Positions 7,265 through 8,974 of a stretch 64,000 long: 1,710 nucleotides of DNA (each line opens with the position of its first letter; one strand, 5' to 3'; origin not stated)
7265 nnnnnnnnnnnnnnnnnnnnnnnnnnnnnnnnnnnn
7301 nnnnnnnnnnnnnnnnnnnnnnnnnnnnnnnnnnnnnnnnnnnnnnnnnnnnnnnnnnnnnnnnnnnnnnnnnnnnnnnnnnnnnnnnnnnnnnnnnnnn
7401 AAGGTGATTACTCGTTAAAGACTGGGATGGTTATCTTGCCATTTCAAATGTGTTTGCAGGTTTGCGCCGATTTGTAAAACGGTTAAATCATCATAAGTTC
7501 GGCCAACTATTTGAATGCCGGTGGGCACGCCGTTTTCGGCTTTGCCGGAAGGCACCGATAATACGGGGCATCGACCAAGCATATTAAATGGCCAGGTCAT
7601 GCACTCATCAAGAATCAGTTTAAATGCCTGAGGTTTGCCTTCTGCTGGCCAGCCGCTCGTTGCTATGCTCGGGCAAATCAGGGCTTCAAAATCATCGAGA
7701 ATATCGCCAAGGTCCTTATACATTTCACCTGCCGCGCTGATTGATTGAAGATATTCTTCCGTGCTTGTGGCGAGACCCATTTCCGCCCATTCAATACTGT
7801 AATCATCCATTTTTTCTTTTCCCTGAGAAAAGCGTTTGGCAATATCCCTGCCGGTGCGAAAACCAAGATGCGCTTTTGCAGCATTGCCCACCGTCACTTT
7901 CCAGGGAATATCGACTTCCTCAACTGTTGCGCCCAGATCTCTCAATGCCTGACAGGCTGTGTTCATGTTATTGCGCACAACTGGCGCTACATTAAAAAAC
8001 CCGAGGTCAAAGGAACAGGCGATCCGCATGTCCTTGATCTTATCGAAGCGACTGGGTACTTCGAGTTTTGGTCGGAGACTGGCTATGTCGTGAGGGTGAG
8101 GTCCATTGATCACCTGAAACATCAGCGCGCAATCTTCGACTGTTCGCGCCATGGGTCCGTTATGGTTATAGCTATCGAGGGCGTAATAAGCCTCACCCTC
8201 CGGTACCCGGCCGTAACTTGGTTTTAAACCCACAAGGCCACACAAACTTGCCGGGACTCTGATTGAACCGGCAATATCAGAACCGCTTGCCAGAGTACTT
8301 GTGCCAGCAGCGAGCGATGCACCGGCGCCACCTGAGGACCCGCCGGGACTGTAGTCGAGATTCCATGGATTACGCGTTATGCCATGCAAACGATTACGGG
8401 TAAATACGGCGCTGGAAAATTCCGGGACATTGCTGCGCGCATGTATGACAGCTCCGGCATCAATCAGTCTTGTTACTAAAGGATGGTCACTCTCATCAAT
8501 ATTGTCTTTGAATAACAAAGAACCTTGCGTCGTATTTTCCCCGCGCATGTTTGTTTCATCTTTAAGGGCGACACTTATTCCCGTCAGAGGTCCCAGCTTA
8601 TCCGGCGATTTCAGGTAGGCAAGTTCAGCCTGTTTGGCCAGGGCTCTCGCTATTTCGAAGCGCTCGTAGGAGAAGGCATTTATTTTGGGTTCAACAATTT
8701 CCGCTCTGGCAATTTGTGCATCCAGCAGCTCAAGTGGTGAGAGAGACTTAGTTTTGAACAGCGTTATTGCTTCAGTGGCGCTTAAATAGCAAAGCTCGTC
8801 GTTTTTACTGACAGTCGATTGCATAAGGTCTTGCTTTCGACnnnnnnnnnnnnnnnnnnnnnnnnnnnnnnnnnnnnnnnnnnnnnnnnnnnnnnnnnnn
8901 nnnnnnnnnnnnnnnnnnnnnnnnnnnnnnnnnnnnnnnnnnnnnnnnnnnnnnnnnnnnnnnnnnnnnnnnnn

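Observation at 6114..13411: Gamma-glutamyl-polyamine operon with a tungsten-type aldehyde:ferredoxin oxidoreductase and an amidase-signature enzyme replacing the usual aldehyde dehydrogenase and PuuD hydrolase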

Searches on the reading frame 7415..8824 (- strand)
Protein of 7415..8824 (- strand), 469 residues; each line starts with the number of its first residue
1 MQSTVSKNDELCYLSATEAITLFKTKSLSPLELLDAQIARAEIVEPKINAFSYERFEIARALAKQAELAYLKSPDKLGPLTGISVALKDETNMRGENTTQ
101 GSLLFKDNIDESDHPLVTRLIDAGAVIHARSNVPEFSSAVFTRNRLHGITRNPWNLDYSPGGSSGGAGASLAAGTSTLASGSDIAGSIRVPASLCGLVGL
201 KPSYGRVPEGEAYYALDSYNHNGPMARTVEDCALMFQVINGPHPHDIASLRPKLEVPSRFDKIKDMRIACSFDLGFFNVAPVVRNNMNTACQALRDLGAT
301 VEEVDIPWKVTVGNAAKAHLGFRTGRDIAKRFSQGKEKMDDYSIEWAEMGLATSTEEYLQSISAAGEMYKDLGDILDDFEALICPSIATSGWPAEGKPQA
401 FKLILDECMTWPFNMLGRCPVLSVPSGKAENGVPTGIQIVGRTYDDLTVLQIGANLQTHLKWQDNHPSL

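Call 3: search_protein_families(library=pfam, proteins=[window:7415-8824:-])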
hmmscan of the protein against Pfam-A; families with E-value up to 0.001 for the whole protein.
window:7415-8824:- (469 aa): 1 family
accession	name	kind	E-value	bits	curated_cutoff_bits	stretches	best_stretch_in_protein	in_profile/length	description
PF01425.27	Amidase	-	8.3e-91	305.7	27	1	32-450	1-445/445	Amidase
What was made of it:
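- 7415..8824 (-): Amidase-signature enzyme of unknown substrate; a variable accessory gene of the operon. PF01425 at 306 bits (call 3).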

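Call 4: search_protein_families(library=ncbifam, proteins=[window:7415-8824:-])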
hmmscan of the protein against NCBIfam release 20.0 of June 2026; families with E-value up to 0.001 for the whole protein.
window:7415-8824:- (469 aa): 26 families (the best 25 are shown)
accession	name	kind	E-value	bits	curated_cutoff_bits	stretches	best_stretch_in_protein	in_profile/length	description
NF004815.0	PRK06169.1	equivalog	4.7e-95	318.9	506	1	8-467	4-466/471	amidase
NF005450.0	PRK07042.1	equivalog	3.4e-89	299.5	458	1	10-461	3-453/464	amidase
NF005687.0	PRK07487.1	subfamily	1.4e-80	271.4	428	1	9-457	3-453/468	amidase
NF004816.0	PRK06170.1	equivalog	2e-74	251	503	1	6-459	4-481/493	amidase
NF005686.0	PRK07486.1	subfamily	6.8e-73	246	465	1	4-467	4-480/486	amidase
NF004717.0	PRK06061.1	equivalog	3e-70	237.3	498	1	12-468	15-475/483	amidase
NF009119.0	PRK12470.1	equivalog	6.1e-66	223.3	498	1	9-468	4-460/462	amidase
TIGR00132.1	gatA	equivalog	1.1e-63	215.6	481.1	2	23-310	5-289/466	Asp-tRNA(Asn)/Glu-tRNA(Gln) amidotransferase subunit GatA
NF006631.0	PRK09201.1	equivalog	1.3e-57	195.6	461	1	16-458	9-453/466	AtzE family amidohydrolase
NF005899.0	PRK07869.1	equivalog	3.1e-57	194.4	418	1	7-463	8-465/471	amidase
NF005688.0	PRK07488.1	equivalog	6.5e-57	193.5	532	1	7-314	4-297/474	indoleacetamide hydrolase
TIGR02715.1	amido_AtzE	subfamily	5.5e-55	187.1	425.75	1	23-458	9-446/452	AtzE family amidohydrolase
NF005565.0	PRK07235.1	subfamily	8.9e-55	186.3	545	2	75-311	83-323/506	amidase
NF005460.0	PRK07056.1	subfamily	1.2e-48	166.2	447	1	32-460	26-453/457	amidase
NF006006.0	PRK08137.1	equivalog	2.5e-45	155.3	534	1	36-315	59-345/529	amidase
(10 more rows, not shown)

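Call 21: search_solved_structures(query=window:7415-8824:-, max_evalue=1e-40)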
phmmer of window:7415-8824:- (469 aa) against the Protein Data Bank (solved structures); distinct sequences matched with E-value up to 1e-40: 13.
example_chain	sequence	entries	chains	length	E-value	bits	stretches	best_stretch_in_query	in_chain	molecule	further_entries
3a2p_A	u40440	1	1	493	2.5e-47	164.6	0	15-247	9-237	6-aminohexanoate-cyclic-dimer hydrolase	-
3al0_A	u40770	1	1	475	6.4e-47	163.3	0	73-308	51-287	Glutamyl-tRNA(Gln) amidotransferase subunit A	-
2gi3_A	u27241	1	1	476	6.4e-47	163.3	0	73-308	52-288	Glutamyl-tRNA(Gln) amidotransferase subunit A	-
3a2q_A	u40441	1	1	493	6.6e-47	163.2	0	15-247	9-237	6-aminohexanoate-cyclic-dimer hydrolase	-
2df4_A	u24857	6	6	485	1.9e-45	158.4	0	13-307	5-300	Glutamyl-tRNA(Gln) amidotransferase subunit A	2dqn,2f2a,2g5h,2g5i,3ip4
4yj6_A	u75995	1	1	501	6.9e-45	156.6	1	12-463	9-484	Aryl acylamidase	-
3h0l_A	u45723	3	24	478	8.6e-45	156.3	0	16-308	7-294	Glutamyl-tRNA(Gln) amidotransferase subunit A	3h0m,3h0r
4yji_A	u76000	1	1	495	1.7e-44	155.3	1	12-463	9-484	Aryl acylamidase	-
3a1k_A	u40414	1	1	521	1.5e-43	152.2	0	74-310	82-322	Amidase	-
4wj3_A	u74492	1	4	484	1.8e-43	151.9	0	18-307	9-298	Glutamyl-tRNA(Gln) amidotransferase subunit A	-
3a1i_A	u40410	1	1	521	3.8e-43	150.8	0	74-310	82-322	Amidase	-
6c62_A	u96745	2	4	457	3.3e-42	147.7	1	33-457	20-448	Biuret hydrolase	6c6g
3kfu_E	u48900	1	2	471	7.8e-42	146.5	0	27-307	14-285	Glutamyl-tRNA(Gln) amidotransferase subunit A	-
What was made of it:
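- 7415..8824 (-): The best solved relatives are only generic: NylA, GatA and aryl acylamidase at about 160 bits (call 21).
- The nearest solved relative of the amidase is the cyclic-amide hydrolase NylA, although only at 165 bits (call 21).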

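Call 26: find_homologous_proteins(query=window:7415-8824:-)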
Query window:7415-8824:- (469 aa): 7929 proteins with E <= 0.001 among 8000 candidates; the best 120 are listed.
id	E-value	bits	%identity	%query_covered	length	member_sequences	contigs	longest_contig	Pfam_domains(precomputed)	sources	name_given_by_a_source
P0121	0.0e+0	1070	100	100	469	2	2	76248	PF01425.27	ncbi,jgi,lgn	ncbi:MAG: Asp-tRNA(Asn)/Glu-tRNA(Gln) amidotransferase A subunit family amidase [Planctomycetota bac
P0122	9.4e-232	788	72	98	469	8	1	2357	PF01425.27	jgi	-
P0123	6.1e-228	775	71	100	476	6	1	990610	PF01425.27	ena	-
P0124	4.0e-226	769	72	98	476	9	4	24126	PF01425.27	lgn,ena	-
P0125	1.0e-223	761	70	100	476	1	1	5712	PF01425.27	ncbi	-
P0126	1.1e-221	754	71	98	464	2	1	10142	PF01425.27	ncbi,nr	ncbi:MAG: amidase [Gammaproteobacteria bacterium]|nr:amidase [Gammaproteobacteria bacterium]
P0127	5.8e-213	726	65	99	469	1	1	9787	PF01425.27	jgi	jgi:Asp-tRNA(Asn)/Glu-tRNA(Gln) amidotransferase A subunit family amidase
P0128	1.7e-207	708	65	100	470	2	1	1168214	PF01425.27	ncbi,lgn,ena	-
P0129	2.0e-184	632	61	99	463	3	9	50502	PF01425.27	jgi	jgi:Asp-tRNA(Asn)/Glu-tRNA(Gln) amidotransferase A subunit family amidase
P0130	1.7e-183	628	61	99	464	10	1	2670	PF01425.27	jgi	jgi:Asp-tRNA(Asn)/Glu-tRNA(Gln) amidotransferase A subunit family amidase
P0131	4.7e-179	614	60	99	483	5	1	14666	PF01425.27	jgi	jgi:Asp-tRNA(Asn)/Glu-tRNA(Gln) amidotransferase A subunit family amidase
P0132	9.5e-176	603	59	99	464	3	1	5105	PF01425.27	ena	-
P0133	1.9e-171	589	58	99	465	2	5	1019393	PF01425.27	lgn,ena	-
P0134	2.1e-169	582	56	99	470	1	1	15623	PF01425.27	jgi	-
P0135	2.1e-169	582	56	98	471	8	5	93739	PF01425.27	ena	-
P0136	3.9e-169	581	57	98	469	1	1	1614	PF01425.27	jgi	-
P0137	1.8e-162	559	56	98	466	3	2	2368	PF01425.27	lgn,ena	-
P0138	1.9e-161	556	55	98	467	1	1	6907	PF01425.27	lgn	-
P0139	1.1e-159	550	55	99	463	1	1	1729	PF01425.27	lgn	-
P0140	5.0e-159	548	55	99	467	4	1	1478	PF01425.27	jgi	jgi:amidase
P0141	3.2e-158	545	54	99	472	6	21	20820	PF01425.27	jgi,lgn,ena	jgi:Asp-tRNA(Asn)/Glu-tRNA(Gln) amidotransferase A subunit family amidase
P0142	4.9e-158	544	55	97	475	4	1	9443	PF01425.27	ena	-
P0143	7.5e-158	544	55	98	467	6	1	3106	PF01425.27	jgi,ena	-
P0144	8.9e-158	544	54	98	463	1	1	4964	PF01425.27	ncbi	-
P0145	6.0e-157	541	54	98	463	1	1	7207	PF01425.27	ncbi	-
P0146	7.0e-156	537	55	98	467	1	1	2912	PF01425.27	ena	-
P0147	9.6e-155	534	54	99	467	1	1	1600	PF01425.27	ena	-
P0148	4.5e-153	528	54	99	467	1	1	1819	PF01425.27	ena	-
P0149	4.9e-152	525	53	99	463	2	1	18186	PF01425.27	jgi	jgi:Asp-tRNA(Asn)/Glu-tRNA(Gln) amidotransferase A subunit family amidase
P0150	1.9e-151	523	53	97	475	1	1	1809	PF01425.27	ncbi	-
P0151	2.1e-151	523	53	99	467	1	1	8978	PF01425.27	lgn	-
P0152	3.0e-150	519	52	99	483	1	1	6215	PF01425.27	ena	-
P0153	1.7e-149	516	53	98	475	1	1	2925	PF01425.27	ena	-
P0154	3.6e-148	512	54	100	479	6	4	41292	PF01425.27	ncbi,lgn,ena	-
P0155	4.0e-148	512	53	99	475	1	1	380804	PF01425.27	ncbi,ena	-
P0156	5.7e-148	511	76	64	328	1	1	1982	PF01425.27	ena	-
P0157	5.9e-148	511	52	99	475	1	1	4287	PF01425.27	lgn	-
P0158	9.8e-148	511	52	97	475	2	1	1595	PF01425.27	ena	-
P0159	1.3e-147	510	53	97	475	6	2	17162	PF01425.27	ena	-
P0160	1.8e-147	510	53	99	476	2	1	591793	PF01425.27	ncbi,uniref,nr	ncbi:amidase [Rugamonas apoptosis]|uniref:Amidase n=1 Tax=Rugamonas apoptosis TaxID=2758570 RepID=A0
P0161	2.1e-147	509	52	99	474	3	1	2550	PF01425.27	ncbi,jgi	jgi:Asp-tRNA(Asn)/Glu-tRNA(Gln) amidotransferase A subunit family amidase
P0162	2.5e-147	509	52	99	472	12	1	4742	PF01425.27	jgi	-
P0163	3.0e-147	509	51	99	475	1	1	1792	PF01425.27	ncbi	-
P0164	3.5e-147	509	50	99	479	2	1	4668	PF01425.27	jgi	jgi:Asp-tRNA(Asn)/Glu-tRNA(Gln) amidotransferase A subunit family amidase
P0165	3.9e-147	509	52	98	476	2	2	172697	PF01425.27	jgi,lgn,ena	-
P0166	4.7e-147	508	52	98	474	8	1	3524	PF01425.27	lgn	-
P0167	4.9e-147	508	50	99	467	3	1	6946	PF01425.27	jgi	jgi:Asp-tRNA(Asn)/Glu-tRNA(Gln) amidotransferase A subunit family amidase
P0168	1.2e-146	507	51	98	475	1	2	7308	PF01425.27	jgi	jgi:Asp-tRNA(Asn)/Glu-tRNA(Gln) amidotransferase A subunit family amidase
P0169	1.3e-146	507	49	99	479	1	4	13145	PF01425.27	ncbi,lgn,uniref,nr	ncbi:amidase family protein [Rhodoferax sp.]|uniref:amidase n=1 Tax=Rhodoferax sp. TaxID=50421 RepID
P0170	1.6e-146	507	51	98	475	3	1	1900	PF01425.27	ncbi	-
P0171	1.9e-146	506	50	99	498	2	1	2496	PF01425.27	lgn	-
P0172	2.1e-146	506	52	98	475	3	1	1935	PF01425.27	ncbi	-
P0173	2.4e-146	506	52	99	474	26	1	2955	PF01425.27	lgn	-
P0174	2.4e-146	506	52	97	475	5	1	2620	PF01425.27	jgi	jgi:amidase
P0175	3.5e-146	505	52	99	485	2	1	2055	PF01425.27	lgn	-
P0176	3.8e-146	505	52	96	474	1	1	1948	PF01425.27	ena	-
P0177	4.8e-146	505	52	98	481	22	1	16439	PF01425.27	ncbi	-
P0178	7.7e-146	504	52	99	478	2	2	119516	PF01425.27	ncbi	ncbi:MAG: amidase [Pseudomonadota bacterium]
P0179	8.7e-146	504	50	97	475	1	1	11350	PF01425.27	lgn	-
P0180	1.3e-145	504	52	97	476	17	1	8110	PF01425.27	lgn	-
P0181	1.4e-145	503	53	98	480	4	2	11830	PF01425.27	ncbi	ncbi:MAG: amidase [Pseudomonadota bacterium]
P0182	1.5e-145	503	52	99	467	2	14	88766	PF01425.27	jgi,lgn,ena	-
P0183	1.5e-145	503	53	100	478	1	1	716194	PF01425.27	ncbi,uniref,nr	ncbi:amidase [Glaciimonas soli]|uniref:Amidase n=1 Tax=Glaciimonas soli TaxID=2590999 RepID=A0A843YQ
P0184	1.8e-145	503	52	95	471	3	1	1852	PF01425.27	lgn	-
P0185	1.8e-145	503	52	98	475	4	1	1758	PF01425.27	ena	-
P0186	2.1e-145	503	52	99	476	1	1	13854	PF01425.27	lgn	-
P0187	3.3e-145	502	52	98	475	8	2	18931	PF01425.27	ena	-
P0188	5.3e-145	502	52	98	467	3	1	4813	PF01425.27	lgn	-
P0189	5.8e-145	501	51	98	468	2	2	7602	PF01425.27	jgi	-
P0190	6.4e-145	501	52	98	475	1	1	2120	PF01425.27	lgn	-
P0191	7.8e-145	501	50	99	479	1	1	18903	PF01425.27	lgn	-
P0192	9.1e-145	501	52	99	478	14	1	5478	PF01425.27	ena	-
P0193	1.4e-144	500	51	100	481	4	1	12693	PF01425.27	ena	-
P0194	1.7e-144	500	52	99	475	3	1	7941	PF01425.27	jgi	jgi:amidase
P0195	1.8e-144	500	53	99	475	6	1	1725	PF01425.27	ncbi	-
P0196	1.9e-144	500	52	99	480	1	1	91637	PF01425.27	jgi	jgi:Asp-tRNA(Asn)/Glu-tRNA(Gln) amidotransferase A subunit family amidase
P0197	1.9e-144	500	51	98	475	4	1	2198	PF01425.27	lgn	-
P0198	2.0e-144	500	51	96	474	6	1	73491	PF01425.27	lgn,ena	-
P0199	2.6e-144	499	50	98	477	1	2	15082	PF01425.27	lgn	-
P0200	3.5e-144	499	52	97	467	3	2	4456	PF01425.27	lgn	-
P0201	4.1e-144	499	52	100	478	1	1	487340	PF01425.27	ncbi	-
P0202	4.1e-144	499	53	97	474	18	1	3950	PF01425.27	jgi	jgi:amidase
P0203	6.1e-144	498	51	99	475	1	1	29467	PF01425.27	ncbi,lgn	ncbi:MAG: amidase [Kiloniellales bacterium]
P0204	7.9e-144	498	51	98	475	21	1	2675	PF01425.27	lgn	-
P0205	1.0e-143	497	51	99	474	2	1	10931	PF01425.27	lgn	-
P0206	1.0e-143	497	51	97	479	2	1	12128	PF01425.27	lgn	-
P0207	1.1e-143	497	51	99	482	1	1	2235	PF01425.27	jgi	jgi:Asp-tRNA(Asn)/Glu-tRNA(Gln) amidotransferase A subunit family amidase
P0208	1.3e-143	497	52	98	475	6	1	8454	PF01425.27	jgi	jgi:amidase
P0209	1.6e-143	497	52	98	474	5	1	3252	PF01425.27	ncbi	-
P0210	1.9e-143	496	50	99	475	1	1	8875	PF01425.27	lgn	-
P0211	3.3e-143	496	52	99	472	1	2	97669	PF01425.27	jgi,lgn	jgi:Asp-tRNA(Asn)/Glu-tRNA(Gln) amidotransferase A subunit family amidase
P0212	3.7e-143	495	51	100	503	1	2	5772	PF01425.27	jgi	jgi:Asp-tRNA(Asn)/Glu-tRNA(Gln) amidotransferase A subunit family amidase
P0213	3.8e-143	495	49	99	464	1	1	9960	PF01425.27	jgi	jgi:Asp-tRNA(Asn)/Glu-tRNA(Gln) amidotransferase A subunit family amidase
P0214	4.5e-143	495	70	63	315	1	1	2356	PF01425.27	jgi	-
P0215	4.6e-143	495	52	99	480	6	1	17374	PF01425.27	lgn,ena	-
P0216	5.3e-143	495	52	98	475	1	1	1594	PF01425.27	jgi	jgi:amidase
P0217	5.6e-143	495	51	97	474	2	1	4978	PF01425.27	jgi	jgi:Asp-tRNA(Asn)/Glu-tRNA(Gln) amidotransferase A subunit family amidase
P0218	5.8e-143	495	50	99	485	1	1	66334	PF01425.27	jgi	jgi:Asp-tRNA(Asn)/Glu-tRNA(Gln) amidotransferase A subunit family amidase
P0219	8.9e-143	494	49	97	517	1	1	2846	PF01425.27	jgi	-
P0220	9.3e-143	494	52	99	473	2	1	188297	PF01425.27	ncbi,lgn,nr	ncbi:amidase [Oxalobacteraceae bacterium]|nr:amidase [Oxalobacteraceae bacterium]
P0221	1.0e-142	494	50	99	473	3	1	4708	PF01425.27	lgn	-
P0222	1.1e-142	494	51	98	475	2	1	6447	PF01425.27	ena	-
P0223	1.2e-142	494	50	98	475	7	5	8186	PF01425.27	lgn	-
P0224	1.2e-142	494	52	98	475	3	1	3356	PF01425.27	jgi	jgi:amidase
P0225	1.9e-142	493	51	99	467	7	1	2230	PF01425.27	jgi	-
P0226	2.4e-142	493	52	97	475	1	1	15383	PF01425.27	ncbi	-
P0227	2.4e-142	493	52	98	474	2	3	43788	PF01425.27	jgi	jgi:Asp-tRNA(Asn)/Glu-tRNA(Gln) amidotransferase A subunit family amidase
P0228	2.5e-142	493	51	100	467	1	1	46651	PF01425.27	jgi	jgi:Asp-tRNA(Asn)/Glu-tRNA(Gln) amidotransferase A subunit family amidase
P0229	4.8e-142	492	51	99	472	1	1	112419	PF01425.27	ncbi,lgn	ncbi:MAG: amidase [Pseudomonadota bacterium]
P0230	6.3e-142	491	51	96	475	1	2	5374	PF01425.27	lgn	-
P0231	7.7e-142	491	52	98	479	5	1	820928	PF01425.27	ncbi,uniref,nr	ncbi:amidase [Duganella sp. LX20W]|uniref:Amidase n=1 Tax=Rugamonas brunnea TaxID=2758569 RepID=A0A7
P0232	7.9e-142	491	52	96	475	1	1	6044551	PF01425.27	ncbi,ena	-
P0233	8.0e-142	491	50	98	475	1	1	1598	PF01425.27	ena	-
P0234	1.0e-141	491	51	99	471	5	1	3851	PF01425.27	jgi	-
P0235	1.1e-141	491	50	97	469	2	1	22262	PF01425.27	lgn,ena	-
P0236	1.3e-141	490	50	98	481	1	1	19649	PF01425.27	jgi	jgi:Asp-tRNA(Asn)/Glu-tRNA(Gln) amidotransferase A subunit family amidase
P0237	1.3e-141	490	50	97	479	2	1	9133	PF01425.27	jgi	-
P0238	1.3e-141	490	51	98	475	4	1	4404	PF01425.27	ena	-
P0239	1.8e-141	490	48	99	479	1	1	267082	PF01425.27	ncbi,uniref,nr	ncbi:Asp-tRNA(Asn)/Glu-tRNA(Gln) amidotransferase A subunit family amidase [Hydrogenophaga palleroni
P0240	2.0e-141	490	51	97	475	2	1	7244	PF01425.27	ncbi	-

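Call 27: find_encoding_contigs(protein=P0123, flank=8000, max_places=2)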
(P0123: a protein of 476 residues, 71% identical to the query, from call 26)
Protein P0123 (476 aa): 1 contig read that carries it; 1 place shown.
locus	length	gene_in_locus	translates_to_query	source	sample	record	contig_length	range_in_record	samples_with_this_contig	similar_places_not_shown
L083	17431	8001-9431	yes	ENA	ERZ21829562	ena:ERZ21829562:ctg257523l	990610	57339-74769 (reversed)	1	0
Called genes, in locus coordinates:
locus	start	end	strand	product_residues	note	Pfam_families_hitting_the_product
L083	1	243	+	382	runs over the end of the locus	PF00005:ABC_tran, PF08402:TOBE_2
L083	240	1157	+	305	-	PF00528:BPD_transp_1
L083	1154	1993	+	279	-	PF00528:BPD_transp_1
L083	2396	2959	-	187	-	PF05118:Asp_Arg_Hydrox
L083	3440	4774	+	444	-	PF00120:Gln-synt_C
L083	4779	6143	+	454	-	PF00202:Aminotran_3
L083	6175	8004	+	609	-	PF02730:AFOR_N, PF01314:AFOR_C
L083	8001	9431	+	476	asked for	PF01425:Amidase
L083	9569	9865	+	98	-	PF01527:HTH_Tnp_1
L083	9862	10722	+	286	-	PF13276:HTH_21, PF00665:rve, PF13683:rve_3, PF13333:rve_2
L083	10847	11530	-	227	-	PF00491:Arginase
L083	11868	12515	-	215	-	PF12945:PilZNR, PF07238:PilZ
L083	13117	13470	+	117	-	PF05656:DUF805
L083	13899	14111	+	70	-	PF15919:HicB_lk_antitox, PF21748:UPF0150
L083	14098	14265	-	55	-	-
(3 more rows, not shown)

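Call 28: find_encoding_contigs(protein=P0129, flank=8000, max_places=2)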
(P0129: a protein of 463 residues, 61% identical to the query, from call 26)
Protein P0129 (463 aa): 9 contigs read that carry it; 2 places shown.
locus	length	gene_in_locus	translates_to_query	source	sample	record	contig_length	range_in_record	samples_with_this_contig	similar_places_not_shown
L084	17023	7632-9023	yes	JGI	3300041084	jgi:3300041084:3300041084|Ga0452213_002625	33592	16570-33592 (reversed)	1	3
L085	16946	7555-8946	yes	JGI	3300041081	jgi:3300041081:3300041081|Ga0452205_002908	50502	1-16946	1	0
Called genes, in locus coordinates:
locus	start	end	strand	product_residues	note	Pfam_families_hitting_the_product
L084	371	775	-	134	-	PF01502:PRA-CH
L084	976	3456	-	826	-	PF02190:LON_substr_bdg, PF00004:AAA, PF07728:AAA_5, PF22667:Lon_lid, PF05362:Lon_C, PF13541:ChlI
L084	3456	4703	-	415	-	PF06689:zf-C4_ClpX, PF05496:RuvB_N (weak), PF01078:Mg_chelatase (faint), PF00004:AAA, PF07724:AAA_2, PF07728:AAA_5 (faint), PF10431:ClpB_D2-small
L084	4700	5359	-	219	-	PF00574:CLP_protease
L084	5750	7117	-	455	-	-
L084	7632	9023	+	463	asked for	PF01425:Amidase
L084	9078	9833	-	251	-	PF00106:adh_short, PF08659:KR (weak), PF13561:adh_short_C2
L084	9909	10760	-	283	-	PF00085:Thioredoxin (weak)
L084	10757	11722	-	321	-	PF07291:MauE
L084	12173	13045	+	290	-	PF12838:Fer4_7 (faint), PF13187:Fer4_9 (faint), PF00037:Fer4 (faint), PF12797:Fer4_2 (faint), PF12837:Fer4_6 (faint), PF13237:Fer4_10 (faint), PF13247:Fer4_11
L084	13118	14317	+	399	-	PF03916:NrfD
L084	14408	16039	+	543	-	PF00672:HAMP, PF00512:HisKA, PF02518:HATPase_c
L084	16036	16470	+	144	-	PF00072:Response_reg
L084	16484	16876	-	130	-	-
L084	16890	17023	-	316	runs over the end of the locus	PF17803:Cadherin_4, PF17892:Cadherin_5, PF17963:Big_9, PF17803:Cadherin_4, PF17892:Cadherin_5, PF17963:Big_9, PF17803:Cadherin_4, PF17892:Cadherin_5, +1 more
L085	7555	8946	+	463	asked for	PF01425:Amidase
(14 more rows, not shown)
